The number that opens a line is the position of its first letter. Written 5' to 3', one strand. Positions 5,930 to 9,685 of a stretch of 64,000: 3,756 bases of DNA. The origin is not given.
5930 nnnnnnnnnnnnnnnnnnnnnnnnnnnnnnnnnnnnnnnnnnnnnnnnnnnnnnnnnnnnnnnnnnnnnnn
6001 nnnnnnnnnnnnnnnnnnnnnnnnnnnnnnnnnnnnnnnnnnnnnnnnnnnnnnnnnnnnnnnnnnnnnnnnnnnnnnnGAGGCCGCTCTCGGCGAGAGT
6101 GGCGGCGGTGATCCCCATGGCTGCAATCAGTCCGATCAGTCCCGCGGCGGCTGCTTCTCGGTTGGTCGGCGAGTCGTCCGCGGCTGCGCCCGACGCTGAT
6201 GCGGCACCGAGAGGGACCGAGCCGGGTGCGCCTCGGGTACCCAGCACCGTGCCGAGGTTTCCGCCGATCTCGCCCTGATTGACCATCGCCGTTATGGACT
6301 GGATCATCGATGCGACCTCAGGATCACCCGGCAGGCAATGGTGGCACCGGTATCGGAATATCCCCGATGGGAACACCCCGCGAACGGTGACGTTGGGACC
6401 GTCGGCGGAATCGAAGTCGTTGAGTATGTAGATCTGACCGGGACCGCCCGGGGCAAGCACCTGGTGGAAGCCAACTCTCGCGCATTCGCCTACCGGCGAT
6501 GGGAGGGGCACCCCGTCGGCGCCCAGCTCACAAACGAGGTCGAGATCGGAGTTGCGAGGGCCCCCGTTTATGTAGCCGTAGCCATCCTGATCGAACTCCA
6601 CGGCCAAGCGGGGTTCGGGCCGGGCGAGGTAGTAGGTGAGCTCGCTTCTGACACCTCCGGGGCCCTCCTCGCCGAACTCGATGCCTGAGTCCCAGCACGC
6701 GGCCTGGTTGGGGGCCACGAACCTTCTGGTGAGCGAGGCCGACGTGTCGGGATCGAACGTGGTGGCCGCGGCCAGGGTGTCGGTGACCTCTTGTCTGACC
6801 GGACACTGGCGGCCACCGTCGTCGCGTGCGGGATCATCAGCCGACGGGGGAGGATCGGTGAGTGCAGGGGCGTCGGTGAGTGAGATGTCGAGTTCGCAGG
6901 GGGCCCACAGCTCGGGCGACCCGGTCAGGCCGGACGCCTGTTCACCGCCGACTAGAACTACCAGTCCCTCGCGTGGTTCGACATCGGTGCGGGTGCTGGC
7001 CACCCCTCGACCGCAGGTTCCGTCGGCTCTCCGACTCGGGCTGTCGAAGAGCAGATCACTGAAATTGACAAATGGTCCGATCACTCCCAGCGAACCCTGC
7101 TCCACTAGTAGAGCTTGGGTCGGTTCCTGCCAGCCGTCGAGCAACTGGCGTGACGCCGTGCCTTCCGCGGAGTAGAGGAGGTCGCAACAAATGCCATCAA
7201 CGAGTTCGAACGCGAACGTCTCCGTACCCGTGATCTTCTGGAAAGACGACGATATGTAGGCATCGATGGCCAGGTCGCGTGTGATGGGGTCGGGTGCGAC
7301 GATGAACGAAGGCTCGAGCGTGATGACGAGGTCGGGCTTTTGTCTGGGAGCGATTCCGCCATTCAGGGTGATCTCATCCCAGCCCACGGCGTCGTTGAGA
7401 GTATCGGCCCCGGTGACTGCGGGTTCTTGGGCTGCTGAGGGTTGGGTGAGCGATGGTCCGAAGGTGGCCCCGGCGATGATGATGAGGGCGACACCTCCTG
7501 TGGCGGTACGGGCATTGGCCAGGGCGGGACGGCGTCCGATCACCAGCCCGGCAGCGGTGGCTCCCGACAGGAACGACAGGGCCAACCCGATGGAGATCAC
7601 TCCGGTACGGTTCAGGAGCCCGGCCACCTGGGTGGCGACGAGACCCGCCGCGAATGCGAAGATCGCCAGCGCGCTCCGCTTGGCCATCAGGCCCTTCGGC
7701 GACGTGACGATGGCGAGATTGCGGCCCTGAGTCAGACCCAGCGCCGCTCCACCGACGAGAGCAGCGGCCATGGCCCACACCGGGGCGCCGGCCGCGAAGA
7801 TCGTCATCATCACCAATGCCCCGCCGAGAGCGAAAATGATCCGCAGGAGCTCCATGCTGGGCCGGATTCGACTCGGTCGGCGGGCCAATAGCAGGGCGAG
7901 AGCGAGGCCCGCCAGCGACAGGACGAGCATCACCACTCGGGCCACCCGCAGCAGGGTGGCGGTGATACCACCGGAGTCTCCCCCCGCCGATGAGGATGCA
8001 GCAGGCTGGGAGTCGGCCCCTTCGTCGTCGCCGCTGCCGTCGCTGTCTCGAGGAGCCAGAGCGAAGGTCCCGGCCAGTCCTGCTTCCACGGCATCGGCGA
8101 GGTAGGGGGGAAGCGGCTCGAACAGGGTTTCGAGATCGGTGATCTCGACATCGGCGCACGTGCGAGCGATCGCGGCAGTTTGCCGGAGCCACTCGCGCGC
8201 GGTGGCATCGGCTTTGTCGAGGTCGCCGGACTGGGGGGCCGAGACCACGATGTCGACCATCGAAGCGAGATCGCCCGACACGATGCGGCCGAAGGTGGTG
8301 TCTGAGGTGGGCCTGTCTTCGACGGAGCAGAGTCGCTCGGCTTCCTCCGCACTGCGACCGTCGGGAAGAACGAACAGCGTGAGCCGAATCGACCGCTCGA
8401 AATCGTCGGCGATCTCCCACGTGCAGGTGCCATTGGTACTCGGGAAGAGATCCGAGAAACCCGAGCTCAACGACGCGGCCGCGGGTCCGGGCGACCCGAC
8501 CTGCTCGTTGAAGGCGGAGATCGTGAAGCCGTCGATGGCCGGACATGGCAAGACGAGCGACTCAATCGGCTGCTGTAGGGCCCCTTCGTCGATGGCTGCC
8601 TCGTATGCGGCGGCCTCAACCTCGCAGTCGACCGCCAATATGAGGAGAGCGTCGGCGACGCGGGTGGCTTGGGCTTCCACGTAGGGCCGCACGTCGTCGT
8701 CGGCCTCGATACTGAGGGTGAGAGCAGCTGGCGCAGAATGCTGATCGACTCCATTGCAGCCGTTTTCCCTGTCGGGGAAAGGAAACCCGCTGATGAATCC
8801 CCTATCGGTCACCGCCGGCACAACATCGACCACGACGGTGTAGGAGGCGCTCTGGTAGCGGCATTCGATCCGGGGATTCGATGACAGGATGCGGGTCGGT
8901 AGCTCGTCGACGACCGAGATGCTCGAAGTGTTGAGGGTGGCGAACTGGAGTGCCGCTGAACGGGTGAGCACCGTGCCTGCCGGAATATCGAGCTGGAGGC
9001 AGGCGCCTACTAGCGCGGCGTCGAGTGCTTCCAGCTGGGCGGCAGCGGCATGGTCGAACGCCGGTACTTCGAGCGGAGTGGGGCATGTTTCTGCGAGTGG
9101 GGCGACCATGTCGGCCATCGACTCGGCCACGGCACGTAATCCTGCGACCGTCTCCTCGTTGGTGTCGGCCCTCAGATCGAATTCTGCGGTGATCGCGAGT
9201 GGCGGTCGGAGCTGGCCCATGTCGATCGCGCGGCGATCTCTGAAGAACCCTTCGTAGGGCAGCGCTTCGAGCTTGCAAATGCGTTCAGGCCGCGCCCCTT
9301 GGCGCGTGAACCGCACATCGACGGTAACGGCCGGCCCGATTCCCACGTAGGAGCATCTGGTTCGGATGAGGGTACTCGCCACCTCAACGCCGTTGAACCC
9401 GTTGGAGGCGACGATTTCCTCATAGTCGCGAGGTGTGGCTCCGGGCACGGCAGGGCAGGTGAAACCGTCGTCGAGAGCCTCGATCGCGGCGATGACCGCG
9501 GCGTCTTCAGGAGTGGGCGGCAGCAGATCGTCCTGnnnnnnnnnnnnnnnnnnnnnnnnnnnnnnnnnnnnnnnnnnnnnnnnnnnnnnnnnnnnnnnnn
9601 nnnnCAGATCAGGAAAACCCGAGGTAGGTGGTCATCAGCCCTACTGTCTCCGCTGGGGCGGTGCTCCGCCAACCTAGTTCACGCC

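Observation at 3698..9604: Orphan giant gene: 1,968-aa protein with signal peptide, 7 TM helices, two Cys-rich ectodomains and an ~800-aa tail of no recognisable family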

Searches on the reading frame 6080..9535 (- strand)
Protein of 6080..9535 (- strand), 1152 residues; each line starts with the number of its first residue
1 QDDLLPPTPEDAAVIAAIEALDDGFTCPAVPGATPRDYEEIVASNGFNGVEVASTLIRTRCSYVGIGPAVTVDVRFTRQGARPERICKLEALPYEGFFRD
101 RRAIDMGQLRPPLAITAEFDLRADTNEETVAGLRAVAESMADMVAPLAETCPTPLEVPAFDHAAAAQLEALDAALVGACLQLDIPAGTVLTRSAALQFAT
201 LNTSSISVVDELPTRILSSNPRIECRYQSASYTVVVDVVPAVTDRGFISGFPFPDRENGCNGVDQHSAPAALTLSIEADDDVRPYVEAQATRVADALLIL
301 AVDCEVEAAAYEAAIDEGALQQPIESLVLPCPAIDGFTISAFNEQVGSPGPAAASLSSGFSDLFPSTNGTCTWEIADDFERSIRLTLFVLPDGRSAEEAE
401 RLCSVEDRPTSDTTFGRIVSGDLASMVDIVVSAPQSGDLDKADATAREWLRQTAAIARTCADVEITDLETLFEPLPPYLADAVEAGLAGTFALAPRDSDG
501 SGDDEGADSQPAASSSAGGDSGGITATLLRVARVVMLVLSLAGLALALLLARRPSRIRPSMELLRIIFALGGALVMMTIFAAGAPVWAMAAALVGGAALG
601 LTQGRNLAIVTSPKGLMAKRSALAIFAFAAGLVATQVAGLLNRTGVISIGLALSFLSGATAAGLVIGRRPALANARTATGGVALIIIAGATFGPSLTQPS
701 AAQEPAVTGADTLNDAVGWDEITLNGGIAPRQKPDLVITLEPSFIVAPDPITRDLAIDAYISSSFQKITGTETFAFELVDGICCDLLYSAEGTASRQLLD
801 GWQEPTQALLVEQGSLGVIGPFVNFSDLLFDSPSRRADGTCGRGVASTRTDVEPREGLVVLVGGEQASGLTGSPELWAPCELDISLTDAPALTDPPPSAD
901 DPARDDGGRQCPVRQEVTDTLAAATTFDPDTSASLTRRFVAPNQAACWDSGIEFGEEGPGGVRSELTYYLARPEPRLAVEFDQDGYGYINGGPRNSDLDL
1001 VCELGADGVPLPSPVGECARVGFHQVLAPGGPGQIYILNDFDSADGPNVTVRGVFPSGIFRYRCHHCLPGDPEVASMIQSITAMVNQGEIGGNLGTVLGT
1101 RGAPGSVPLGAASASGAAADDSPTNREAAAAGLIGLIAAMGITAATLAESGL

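Call 59: predict_structure(alignment_id=A5)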
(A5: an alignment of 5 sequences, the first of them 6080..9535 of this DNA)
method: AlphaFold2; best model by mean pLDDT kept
length: 1152 residues; sequences in the alignment: 5
mean_pLDDT: 32.9   pTM: 0.25
mean pLDDT of the five models: 32.9, 32.3, 31.0, 30.0, 29.2
residues with pLDDT >= 90: 0; 70-90: 0; 50-70: 4; < 50: 1148
segments of 3 or more residues with pLDDT < 50: 1-35, 37-61, 65-1039, 1041-1152
pLDDT, mean of each block of 10 residues (from residue 1): 30 39 43 45 30 38 47 41 31 28 32 43 45 46 37 24 32 42 39 30 24 26 41 41 26 27 30 43 45 40 38 33 24 26 26 23 24 26 41 36 33 31 35 33 39 37 29 31 31 24 23 22 30 37 40 41 41 36 34 33 31 31 36 37 36 36 32 30 29 28 24 24 23 25 29 33 33 35 32 33 32 27 26 32 30 24 27 27 28 35 41 36 30 35 32 29 35 28 30 29 30 31 34 40 43 41 44 43 38 27 23 25 30 32 30 26
secondary structure, 60 per line:
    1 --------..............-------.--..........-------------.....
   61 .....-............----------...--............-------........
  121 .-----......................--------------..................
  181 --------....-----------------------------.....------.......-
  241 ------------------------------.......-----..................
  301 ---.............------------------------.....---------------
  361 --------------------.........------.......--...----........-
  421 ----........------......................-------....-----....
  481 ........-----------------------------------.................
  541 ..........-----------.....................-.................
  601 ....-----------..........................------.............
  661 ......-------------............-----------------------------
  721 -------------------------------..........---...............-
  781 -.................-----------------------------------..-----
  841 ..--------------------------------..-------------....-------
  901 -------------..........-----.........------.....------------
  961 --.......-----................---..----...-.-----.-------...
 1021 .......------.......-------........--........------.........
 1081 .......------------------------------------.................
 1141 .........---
elements in order (helices of 4 or more, strands of 3 or more residues): H9-22 E33-42 E56-65 E67-78 H94-105 E113-121 H127-148 H163-180 E189-192 E222-226 E233-239 E271-277 H283-300 H304-316 H341-345 E381-389 H396-402 E412-419 E425-432 H439-460 H468-471 H477-488 H524-550 H562-582 H584-604 H616-641 H648-666 H680-691 E752-761 E765-779 E782-795 H890-893 H914-923 H929-937 H944-948 E963-969 H975-990 E1000-1002 E1018-1027 E1034-1040 E1048-1055 E1058-1065 H1072-1087 H1124-1149

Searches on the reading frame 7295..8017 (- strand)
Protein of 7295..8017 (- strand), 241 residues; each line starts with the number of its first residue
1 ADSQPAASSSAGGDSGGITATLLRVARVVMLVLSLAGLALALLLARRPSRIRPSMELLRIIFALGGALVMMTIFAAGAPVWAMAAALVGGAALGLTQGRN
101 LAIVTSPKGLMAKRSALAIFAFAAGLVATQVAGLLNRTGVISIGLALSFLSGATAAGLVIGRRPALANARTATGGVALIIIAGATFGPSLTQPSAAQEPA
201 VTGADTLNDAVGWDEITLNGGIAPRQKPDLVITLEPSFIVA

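Call 26: find_homologous_proteins(query=A3, max_evalue=0.01)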
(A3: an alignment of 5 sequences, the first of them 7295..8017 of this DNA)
Query A3 (5 sequences): 8000 candidates shared short words with the query, none scored E <= 0.01.
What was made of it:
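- Tried and rejected: The one with the membrane block found nothing, swamped by hydrophobic words (call 26).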
